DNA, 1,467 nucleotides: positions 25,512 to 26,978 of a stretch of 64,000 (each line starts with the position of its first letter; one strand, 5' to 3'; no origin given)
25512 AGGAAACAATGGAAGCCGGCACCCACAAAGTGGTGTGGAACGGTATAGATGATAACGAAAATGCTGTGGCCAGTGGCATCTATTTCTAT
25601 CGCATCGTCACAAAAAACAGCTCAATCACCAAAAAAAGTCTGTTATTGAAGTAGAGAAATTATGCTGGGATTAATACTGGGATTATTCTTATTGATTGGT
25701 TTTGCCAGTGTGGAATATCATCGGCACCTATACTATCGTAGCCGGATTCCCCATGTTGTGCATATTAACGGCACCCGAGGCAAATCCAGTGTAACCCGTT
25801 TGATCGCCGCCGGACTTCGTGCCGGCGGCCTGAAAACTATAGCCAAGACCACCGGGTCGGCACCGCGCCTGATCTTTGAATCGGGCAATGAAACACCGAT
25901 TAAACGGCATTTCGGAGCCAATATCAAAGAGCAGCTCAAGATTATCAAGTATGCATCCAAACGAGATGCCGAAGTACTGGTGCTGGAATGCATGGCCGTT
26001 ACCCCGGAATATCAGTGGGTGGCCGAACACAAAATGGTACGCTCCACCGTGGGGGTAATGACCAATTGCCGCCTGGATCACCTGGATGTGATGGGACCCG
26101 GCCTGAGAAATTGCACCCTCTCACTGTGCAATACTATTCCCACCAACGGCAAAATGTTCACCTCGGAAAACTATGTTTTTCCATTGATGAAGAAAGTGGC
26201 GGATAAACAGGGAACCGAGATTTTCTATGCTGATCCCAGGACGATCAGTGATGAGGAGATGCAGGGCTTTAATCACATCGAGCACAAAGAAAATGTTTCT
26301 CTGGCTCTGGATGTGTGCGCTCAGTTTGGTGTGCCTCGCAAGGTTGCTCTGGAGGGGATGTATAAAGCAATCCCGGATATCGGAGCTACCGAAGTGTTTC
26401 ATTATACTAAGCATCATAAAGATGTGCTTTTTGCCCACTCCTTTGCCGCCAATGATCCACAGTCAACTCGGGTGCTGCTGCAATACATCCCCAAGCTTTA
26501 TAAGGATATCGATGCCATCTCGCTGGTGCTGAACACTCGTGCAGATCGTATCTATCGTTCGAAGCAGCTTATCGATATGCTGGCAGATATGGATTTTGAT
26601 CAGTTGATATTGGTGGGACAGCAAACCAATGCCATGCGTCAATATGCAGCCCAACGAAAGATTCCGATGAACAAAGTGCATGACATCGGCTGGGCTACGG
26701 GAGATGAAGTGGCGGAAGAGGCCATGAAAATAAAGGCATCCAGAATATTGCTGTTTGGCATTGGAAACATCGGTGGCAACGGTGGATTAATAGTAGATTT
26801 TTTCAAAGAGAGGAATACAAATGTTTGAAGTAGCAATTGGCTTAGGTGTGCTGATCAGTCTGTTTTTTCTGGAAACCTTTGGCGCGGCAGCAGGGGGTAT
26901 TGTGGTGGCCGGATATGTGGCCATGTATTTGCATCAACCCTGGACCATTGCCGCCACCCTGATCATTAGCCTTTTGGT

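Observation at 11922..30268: Nine co-directional, near-abutting genes couple four giant T9SS-tailed surface proteins to a poly-gamma-glutamate synthase module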

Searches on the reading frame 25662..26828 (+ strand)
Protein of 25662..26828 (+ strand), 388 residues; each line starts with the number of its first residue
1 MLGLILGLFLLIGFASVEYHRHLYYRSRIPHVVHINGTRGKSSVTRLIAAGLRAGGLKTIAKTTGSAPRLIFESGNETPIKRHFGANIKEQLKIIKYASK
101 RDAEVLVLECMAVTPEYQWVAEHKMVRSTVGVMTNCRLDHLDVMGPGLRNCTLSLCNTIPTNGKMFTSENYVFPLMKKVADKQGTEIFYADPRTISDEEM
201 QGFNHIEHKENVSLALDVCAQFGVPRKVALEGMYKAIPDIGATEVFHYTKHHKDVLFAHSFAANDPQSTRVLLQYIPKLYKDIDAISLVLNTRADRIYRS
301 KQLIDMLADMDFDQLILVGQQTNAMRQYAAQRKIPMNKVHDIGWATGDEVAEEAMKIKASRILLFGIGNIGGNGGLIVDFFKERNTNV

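Call 3: search_protein_families(library=pfam, proteins=[window:25662-26828:+], max_evalue=0.01)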
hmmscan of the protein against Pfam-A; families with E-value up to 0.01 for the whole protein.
window:25662-26828:+ (388 aa): 1 family
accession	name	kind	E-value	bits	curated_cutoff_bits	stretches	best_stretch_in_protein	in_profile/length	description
PF08245.18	Mur_ligase_M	-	9.3e-07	29.4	24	1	35-145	1-97/200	Mur ligase middle domain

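Call 4: search_protein_families(library=ncbifam, proteins=[window:25662-26828:+], max_evalue=0.01)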
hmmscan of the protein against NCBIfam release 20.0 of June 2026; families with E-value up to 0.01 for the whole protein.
window:25662-26828:+ (388 aa): 12 families
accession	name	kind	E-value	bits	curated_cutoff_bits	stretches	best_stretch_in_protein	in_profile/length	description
TIGR04012.1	poly_gGlu_PgsB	equivalog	1.4e-123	412.4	222.7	1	6-381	5-380/380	poly-gamma-glutamate synthase PgsB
TIGR01085.1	murE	subfamily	2.5e-05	23.4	257.3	1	23-142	77-192/472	UDP-N-acetylmuramyl-tripeptide synthetase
NF001126.0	PRK00139.1-4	equivalog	9.5e-05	21.1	373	1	27-142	101-208/486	UDP-N-acetylmuramoyl-L-alanyl-D-glutamate--2,6-diaminopimelate ligase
TIGR01087.1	murD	equivalog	0.00024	20.3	211.95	1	27-60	100-134/441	UDP-N-acetylmuramoyl-L-alanine--D-glutamate ligase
TIGR01499.1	folC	subfamily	0.00028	20.4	162.65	1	20-59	8-47/400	bifunctional protein FolC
NF010623.0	PRK14016.1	subfamily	0.00088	17.5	877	0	27-59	478-509/871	cyanophycin synthetase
NF008896.0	PRK11929.1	equivalog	0.0028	15.5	1023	0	31-143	113-217/965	bifunctional UDP-N-acetylmuramoyl-L-alanyl-D-glutamate--2,6-diaminopimelate ligase MurE/UDP-N-acetylmuramoyl-tripeptide--D-alanyl-D-alanine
TIGR01082.1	murC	equivalog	0.0029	16.7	335.1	0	125-253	165-291/449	UDP-N-acetylmuramate--L-alanine ligase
TIGR02068.2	cya_phycin_syn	equivalog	0.0029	15.7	850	0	26-64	476-513/862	cyanophycin synthetase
NF053648.1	pMurE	equivalog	0.0035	16.1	600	1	33-145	101-207/464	pseudomurein biosynthesis peptide ligase pMurE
NF047860.1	Tet-DihydfolSynFolCMyb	equivalog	0.005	15.8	700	0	32-59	65-92/468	bifunctional tetrahydrofolate synthase/dihydrofolate synthase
NF001124.0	PRK00139.1-2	equivalog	0.0063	15.3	476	0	25-142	104-213/500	UDP-N-acetylmuramoyl-L-alanyl-D-glutamate--2,6-diaminopimelate ligase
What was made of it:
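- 25662..26828 (+): g5: PgsB/CapB, the ATP-dependent amide ligase of PGA synthase. TIGR04012 at 412 bits against a cut-off of 222.7 (call 4).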

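Call 7: find_homologous_proteins(query=window:25662-26828:+, max_evalue=1e-30)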
Query window:25662-26828:+ (388 aa): 7742 proteins with E <= 1e-30 among 8000 candidates; the best 120 are listed.
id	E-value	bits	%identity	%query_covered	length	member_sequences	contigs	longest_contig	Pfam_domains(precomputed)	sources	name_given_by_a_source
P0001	1.1e-259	879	100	100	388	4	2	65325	PF08245.19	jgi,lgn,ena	-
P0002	3.7e-222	755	84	97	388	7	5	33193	PF08245.19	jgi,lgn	jgi:poly-gamma-glutamate synthase PgsB/CapB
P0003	4.5e-167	574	64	95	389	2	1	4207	PF08245.19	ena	-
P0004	7.2e-165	566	65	95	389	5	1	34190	PF08245.19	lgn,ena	-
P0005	1.4e-163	562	62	94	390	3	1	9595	PF08245.19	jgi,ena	-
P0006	5.7e-161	554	62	95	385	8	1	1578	PF08245.19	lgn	-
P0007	6.0e-161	554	62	90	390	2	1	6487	PF08245.19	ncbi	-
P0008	6.3e-161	554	61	95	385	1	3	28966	PF08245.19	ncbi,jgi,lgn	jgi:poly-gamma-glutamate synthase PgsB/CapB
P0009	1.8e-160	552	63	99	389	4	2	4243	PF08245.19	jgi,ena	-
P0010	2.1e-160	552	62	94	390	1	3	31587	PF08245.19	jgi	-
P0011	7.9e-160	550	62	90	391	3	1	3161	PF08245.19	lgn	-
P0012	2.5e-159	548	61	99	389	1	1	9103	PF08245.19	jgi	jgi:poly-gamma-glutamate synthase PgsB/CapB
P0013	5.2e-159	547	61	98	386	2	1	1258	PF08245.19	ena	-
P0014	7.0e-159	547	63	95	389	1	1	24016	PF08245.19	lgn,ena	-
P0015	8.2e-159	547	62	99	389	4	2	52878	PF08245.19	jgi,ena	jgi:gamma-polyglutamate synthase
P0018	8.2e-158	543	62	95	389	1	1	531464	PF08245.19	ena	-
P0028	9.1e-157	540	61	96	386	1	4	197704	PF08245.19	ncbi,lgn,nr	ncbi:MAG: poly-gamma-glutamate synthase PgsB [Candidatus Cloacimonetes bacterium]|nr:poly-gamma-glut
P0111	1.0e-144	500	56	96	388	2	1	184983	PF08245.19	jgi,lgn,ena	-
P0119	9.0e-143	494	56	100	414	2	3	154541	PF08245.19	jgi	-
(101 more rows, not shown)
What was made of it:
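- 25662..26828 (+): The best named homologues are Cloacimonadota PgsB (call 7).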

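Call 9: find_encoding_contigs(protein=P0002, flank=10000, max_places=3)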
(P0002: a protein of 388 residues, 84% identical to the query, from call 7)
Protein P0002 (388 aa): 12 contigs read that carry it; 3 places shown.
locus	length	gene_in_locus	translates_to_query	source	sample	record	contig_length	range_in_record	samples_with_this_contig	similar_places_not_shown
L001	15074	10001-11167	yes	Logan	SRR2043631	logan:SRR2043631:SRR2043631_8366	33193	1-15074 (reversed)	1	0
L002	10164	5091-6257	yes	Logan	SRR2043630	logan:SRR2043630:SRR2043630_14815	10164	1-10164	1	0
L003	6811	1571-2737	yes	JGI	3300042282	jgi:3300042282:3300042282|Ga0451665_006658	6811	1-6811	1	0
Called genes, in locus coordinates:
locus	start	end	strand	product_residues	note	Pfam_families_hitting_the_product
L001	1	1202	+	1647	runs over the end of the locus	PF08126:Propeptide_C25, PF01364:Peptidase_C25, PF15780:ASH, PF07610:DUF1573, PF12371:TMEM131_like_N (weak), PF22073:Cep192_D4, PF22544:HYDIN_VesB_CFA65-like_Ig, PF13860:FlgD_ig (weak), +3 more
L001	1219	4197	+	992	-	PF13585:CHU_C (faint), PF13860:FlgD_ig, PF18962:Por_Secre_tail (weak)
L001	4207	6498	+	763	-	PF00246:Peptidase_M14, PF13620:CarboxypepD_reg, PF13585:CHU_C (faint), PF13860:FlgD_ig, PF18962:Por_Secre_tail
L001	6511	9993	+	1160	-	PF01364:Peptidase_C25, PF13860:FlgD_ig, PF18962:Por_Secre_tail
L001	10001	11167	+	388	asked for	PF08245:Mur_ligase_M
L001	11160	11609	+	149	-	PF14102:Caps_synth_CapC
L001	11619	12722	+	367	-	-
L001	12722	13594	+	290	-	-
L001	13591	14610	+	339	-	-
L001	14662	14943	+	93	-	-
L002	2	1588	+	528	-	?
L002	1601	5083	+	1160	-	PF01364:Peptidase_C25, PF13860:FlgD_ig, PF18962:Por_Secre_tail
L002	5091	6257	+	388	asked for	PF08245:Mur_ligase_M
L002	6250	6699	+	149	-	PF14102:Caps_synth_CapC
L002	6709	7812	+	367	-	-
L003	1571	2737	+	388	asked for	PF08245:Mur_ligase_M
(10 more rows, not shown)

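Call 10: find_encoding_contigs(protein=P0028, flank=10000, max_places=2)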
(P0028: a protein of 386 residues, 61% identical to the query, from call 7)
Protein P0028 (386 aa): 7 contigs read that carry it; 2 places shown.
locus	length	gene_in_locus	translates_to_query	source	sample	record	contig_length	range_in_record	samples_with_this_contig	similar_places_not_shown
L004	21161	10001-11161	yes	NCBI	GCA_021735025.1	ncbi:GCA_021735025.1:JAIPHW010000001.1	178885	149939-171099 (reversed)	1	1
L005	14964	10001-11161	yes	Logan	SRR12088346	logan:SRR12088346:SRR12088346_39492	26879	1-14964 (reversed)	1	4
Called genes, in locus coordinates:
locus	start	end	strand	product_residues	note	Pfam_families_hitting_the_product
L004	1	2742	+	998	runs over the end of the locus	PF13585:CHU_C (weak), PF13860:FlgD_ig (faint), PF18962:Por_Secre_tail (weak)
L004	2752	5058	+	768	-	PF00246:Peptidase_M14, PF13620:CarboxypepD_reg (weak), PF13715:CarbopepD_reg_2 (faint), PF08308:PEGA (faint), PF13585:CHU_C (faint), PF13860:FlgD_ig (weak), PF18962:Por_Secre_tail (weak)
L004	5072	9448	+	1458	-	PF01364:Peptidase_C25, PF00801:PKD, PF18911:PKD_4, PF00801:PKD, PF18911:PKD_4, PF13860:FlgD_ig, PF18962:Por_Secre_tail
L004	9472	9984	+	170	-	-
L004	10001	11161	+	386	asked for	PF08245:Mur_ligase_M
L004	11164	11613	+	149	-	PF14102:Caps_synth_CapC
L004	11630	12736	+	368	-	-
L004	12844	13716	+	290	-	-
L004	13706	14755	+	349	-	-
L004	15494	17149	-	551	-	PF02310:B12-binding, PF04055:Radical_SAM, PF13311:DUF4080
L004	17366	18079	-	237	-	PF00483:NTP_transferase, PF12804:NTP_transf_3, PF20202:DUF6564 (weak)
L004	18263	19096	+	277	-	PF10609:ParA, PF13614:AAA_31, PF00142:Fer4_NifH (weak), PF01656:CbiA, PF02374:ArsA_ATPase, PF09140:MipZ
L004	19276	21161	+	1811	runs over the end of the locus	PF00069:Pkinase, PF07714:PK_Tyr_Ser-Thr, PF13181:TPR_8 (faint), PF17874:TPR_MalT (faint), PF13424:TPR_12, PF00512:HisKA, PF02518:HATPase_c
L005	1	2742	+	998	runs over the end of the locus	PF13585:CHU_C (weak), PF13860:FlgD_ig (faint), PF18962:Por_Secre_tail (weak)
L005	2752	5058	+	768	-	PF00246:Peptidase_M14, PF13620:CarboxypepD_reg (weak), PF13715:CarbopepD_reg_2 (faint), PF08308:PEGA (faint), PF13585:CHU_C (faint), PF13860:FlgD_ig (weak), PF18962:Por_Secre_tail (weak)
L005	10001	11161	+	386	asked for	PF08245:Mur_ligase_M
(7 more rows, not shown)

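Call 11: find_encoding_contigs(protein=P0018, flank=10000, max_places=1)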
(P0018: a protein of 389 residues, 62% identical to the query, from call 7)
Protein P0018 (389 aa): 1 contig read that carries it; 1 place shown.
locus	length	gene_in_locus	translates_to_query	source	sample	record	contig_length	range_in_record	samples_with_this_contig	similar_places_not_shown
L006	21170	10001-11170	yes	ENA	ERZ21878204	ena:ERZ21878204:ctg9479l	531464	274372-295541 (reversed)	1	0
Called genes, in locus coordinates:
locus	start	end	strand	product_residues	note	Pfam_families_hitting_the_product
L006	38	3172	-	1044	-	PF14691:Fer4_20, PF00070:Pyr_redox (faint), PF01266:DAO, PF01494:FAD_binding_3 (weak), PF01946:Thi4 (weak), PF07992:Pyr_redox_2, PF13450:NAD_binding_8, PF13738:Pyr_redox_3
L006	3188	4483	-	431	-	PF01979:Amidohydro_1, PF07969:Amidohydro_3 (faint)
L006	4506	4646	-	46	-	-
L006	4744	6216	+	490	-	PF18962:Por_Secre_tail, PF13860:FlgD_ig (faint)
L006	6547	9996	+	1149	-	PF01364:Peptidase_C25, PF13585:CHU_C (weak), PF13860:FlgD_ig, PF18962:Por_Secre_tail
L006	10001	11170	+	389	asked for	PF08245:Mur_ligase_M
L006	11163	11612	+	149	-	PF14102:Caps_synth_CapC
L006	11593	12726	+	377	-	-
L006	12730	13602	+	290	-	-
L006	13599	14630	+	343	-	-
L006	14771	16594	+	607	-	PF13424:TPR_12, PF24885:TPR_NPHP3 (weak), PF00515:TPR_1 (weak), PF07719:TPR_2 (weak), PF13181:TPR_8 (weak), PF13374:TPR_10 (weak), PF00515:TPR_1 (weak), PF13424:TPR_12, +6 more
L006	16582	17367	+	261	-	PF02518:HATPase_c, PF13589:HATPase_c_3 (faint)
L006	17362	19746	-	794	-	PF17764:PriA_3primeBD, PF00270:DEAD, PF04851:ResIII, PF18319:Zn_ribbon_PriA, PF00271:Helicase_C, PF18074:PriA_C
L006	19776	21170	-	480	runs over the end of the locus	-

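Call 12: find_encoding_contigs(protein=P0111, flank=10000, max_places=1)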
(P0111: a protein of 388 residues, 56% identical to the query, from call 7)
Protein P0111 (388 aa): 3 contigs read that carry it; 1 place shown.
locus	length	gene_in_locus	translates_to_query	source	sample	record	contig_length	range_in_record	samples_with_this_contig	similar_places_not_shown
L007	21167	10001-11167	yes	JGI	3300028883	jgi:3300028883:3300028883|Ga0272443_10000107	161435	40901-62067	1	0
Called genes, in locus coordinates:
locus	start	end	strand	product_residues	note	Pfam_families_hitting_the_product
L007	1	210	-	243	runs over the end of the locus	PF02348:CTP_transf_3, PF12804:NTP_transf_3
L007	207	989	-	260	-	PF01012:ETF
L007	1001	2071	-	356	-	PF00483:NTP_transferase, PF12804:NTP_transf_3, PF00132:Hexapep (faint), PF25084:LbH_EIF2B (weak), PF25087:GMPPB_C (weak)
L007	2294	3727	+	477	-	PF00989:PAS, PF08447:PAS_3, PF13426:PAS_9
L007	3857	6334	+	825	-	PF00497:SBP_bac_3, PF00989:PAS (faint), PF08447:PAS_3 (faint), PF08448:PAS_4, PF13188:PAS_8 (weak), PF13426:PAS_9, PF00512:HisKA, PF02518:HATPase_c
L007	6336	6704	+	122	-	PF00072:Response_reg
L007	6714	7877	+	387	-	PF00072:Response_reg, PF07568:HisKA_2, PF02518:HATPase_c (weak)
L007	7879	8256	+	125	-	PF00072:Response_reg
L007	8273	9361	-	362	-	PF00006:ATP-synt_ab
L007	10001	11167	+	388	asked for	PF08245:Mur_ligase_M (weak)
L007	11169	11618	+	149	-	PF14102:Caps_synth_CapC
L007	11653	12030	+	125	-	PF05635:23S_rRNA_IVP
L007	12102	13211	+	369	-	-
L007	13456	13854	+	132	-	PF05635:23S_rRNA_IVP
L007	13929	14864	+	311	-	-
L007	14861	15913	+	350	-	-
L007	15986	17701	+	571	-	PF13860:FlgD_ig (faint), PF18962:Por_Secre_tail (faint)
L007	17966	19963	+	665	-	PF02415:Chlam_PMP (faint)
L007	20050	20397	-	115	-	PF13620:CarboxypepD_reg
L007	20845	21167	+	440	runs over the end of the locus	PF14284:PcfJ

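Call 13: find_encoding_contigs(protein=P0119, flank=10000, max_places=1)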
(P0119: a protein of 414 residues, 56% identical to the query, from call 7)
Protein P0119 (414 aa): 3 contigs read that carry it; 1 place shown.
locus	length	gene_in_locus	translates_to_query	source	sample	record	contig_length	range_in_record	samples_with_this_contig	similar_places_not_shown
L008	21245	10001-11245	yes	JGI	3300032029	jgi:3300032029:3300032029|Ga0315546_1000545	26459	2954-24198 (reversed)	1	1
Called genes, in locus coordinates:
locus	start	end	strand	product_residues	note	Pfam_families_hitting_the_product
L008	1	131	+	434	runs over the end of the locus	PF00464:SHMT, PF00155:Aminotran_1_2, PF01212:Beta_elim_lyase (weak)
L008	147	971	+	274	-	-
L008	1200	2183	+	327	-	PF00493:MCM (faint), PF20030:bpMoxR, PF07726:AAA_3, PF07728:AAA_5, PF17863:AAA_lid_2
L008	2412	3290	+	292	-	PF01882:DUF58, PF13519:VWA_2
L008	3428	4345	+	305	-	-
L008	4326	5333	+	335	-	PF07584:BatA, PF00092:VWA, PF06707:DUF1194 (faint), PF13519:VWA_2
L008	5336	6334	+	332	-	PF00092:VWA, PF13519:VWA_2, PF13768:VWA_3 (weak)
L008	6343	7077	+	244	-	PF13432:TPR_16 (faint), PF14559:TPR_19 (faint), PF13431:TPR_17 (faint), PF07719:TPR_2 (faint), PF13176:TPR_7 (faint), PF13424:TPR_12 (weak), PF13414:TPR_11 (weak), PF00515:TPR_1 (weak), +2 more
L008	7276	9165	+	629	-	PF13584:BatD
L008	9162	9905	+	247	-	PF00515:TPR_1 (faint), PF07719:TPR_2 (faint), PF13432:TPR_16 (weak)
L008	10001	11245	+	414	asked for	PF08245:Mur_ligase_M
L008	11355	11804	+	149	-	PF14102:Caps_synth_CapC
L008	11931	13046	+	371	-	-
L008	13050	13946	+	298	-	-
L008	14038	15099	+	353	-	-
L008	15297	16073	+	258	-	PF22515:DUF6996, PF22518:DUF6997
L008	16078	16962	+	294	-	PF01555:N6_N4_Mtase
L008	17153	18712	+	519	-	PF13860:FlgD_ig, PF18962:Por_Secre_tail (weak)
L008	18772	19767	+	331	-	PF02568:ThiI (faint), PF18297:NFACT-R_2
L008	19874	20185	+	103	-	PF14076:DUF4258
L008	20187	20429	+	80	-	PF15731:MqsA_antitoxin (weak)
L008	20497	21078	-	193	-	PF02545:Maf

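Call 15: find_related_loci(query=A1, collection=genome_contigs, flank=10000)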
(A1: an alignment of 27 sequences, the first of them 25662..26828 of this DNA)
Query A1 (388 aa) in genome_contigs; peptide patterns used: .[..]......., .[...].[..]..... (x = any residue, [..] = any of these).
599 stretches matched a pattern (row limit reached: there are more); 594 encode a relative of the query (tblastn E <= 1e-3); the best 80 are kept; 80 distinct loci.
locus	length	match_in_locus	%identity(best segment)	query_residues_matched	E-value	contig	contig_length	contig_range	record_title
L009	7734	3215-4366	61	1-384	2e-163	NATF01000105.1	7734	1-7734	MAG: Candidatus Cloacimonas sp. 4484_275 ex4484_275_scaffold_86845, whole genome shotgun sequence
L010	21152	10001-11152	58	1-385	9e-159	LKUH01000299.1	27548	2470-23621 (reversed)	MAG: Candidatus Cloacimonas sp. SDB scaffold-310, whole genome shotgun sequence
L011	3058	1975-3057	60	17-377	1e-163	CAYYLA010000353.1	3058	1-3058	MAG TPA_asm: uncultured Candidatus Cloacimonadota bacterium isolate binchicken_co42_422 genome assembly, contig: NODE_70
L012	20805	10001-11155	61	1-385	3e-154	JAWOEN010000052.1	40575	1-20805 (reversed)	MAG: Candidatus Cloacimonadales bacterium isolate BLK5-3.bin.22 k191_1001020, whole genome shotgun sequence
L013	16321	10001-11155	60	1-385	4e-148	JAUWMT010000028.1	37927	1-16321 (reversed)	MAG: Candidatus Cloacimonadota bacterium isolate CSMAG_2405 CSMAG_2405_k141_339101_length_37927_cov_15.9913, whole genom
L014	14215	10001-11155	59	1-385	9e-147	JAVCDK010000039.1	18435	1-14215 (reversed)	MAG: Candidatus Celaenobacter antarcticus isolate MAG_3300025698_8 Ga0208771_1000787, whole genome shotgun sequence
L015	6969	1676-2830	57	1-385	4e-147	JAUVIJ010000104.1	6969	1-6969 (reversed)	MAG: Candidatus Cloacimonadota bacterium isolate CSMAG_425 CSMAG_425_k127_3525670_length_6969_cov_27.1460, whole genome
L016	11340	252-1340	61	26-388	1e-145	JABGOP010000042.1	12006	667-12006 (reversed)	MAG: Candidatus Cloacimonadota bacterium isolate co234_bin10 NODE_8920_length_12006_cov_10.274287, whole genome shotgun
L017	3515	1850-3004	58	1-385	7e-151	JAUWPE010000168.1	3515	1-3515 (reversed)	MAG: Candidatus Cloacimonadota bacterium isolate CSMAG_2468 CSMAG_2468_k141_865884_length_3515_cov_17.0910, whole genome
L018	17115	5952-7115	57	1-388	6e-143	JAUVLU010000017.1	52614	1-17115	MAG: Candidatus Cloacimonadota bacterium isolate CSMAG_514 CSMAG_514_k141_111014_length_52614_cov_123.0000, whole genome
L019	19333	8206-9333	58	13-388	2e-142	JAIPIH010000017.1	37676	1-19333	MAG: Candidatus Cloacimonadota bacterium isolate Tobar13.5m-G70 Tobar13-5m-C1216, whole genome shotgun sequence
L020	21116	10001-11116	59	14-385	3e-142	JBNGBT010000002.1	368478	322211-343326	MAG: Candidatus Cloacimonadota bacterium isolate MAG213-F140 NODE_2_length_368478_cov_62.769547, whole genome shotgun se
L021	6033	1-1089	61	23-385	1e-142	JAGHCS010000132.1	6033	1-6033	MAG: Candidatus Cloacimonadota bacterium isolate AUK288 PB_MBMC_242_c_000000000112, whole genome shotgun sequence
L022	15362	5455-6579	57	14-388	1e-141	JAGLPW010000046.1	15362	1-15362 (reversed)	MAG: Candidatus Cloacimonadota bacterium isolate RS_8_23 ROV157_8.bin.23.fa_46, whole genome shotgun sequence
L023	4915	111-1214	57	18-385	7e-134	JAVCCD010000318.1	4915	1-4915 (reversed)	MAG: Candidatus Tenebribacter mawsonii isolate MAG_3300035698_1174 Ga0374944_065611, whole genome shotgun sequence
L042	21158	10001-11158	45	1-385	1e-107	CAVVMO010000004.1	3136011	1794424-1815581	MAG: uncultured Bacteroidales bacterium isolate MFD04716.bin.1.418 genome assembly, contig: contig_4261, whole genome sh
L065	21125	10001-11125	44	14-385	2e-104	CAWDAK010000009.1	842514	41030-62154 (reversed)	MAG: uncultured Ignavibacteria bacterium isolate MFD01721.bin.2.18 genome assembly, contig: contig_3134, whole genome sh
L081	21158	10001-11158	44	1-384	2e-103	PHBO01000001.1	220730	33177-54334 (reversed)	MAG: Candidatus Cloacimonetes bacterium HGW-Cloacimonetes-3 08E140C01_z5_2013_Ig3399_v2_scaffold_45, whole genome shotgu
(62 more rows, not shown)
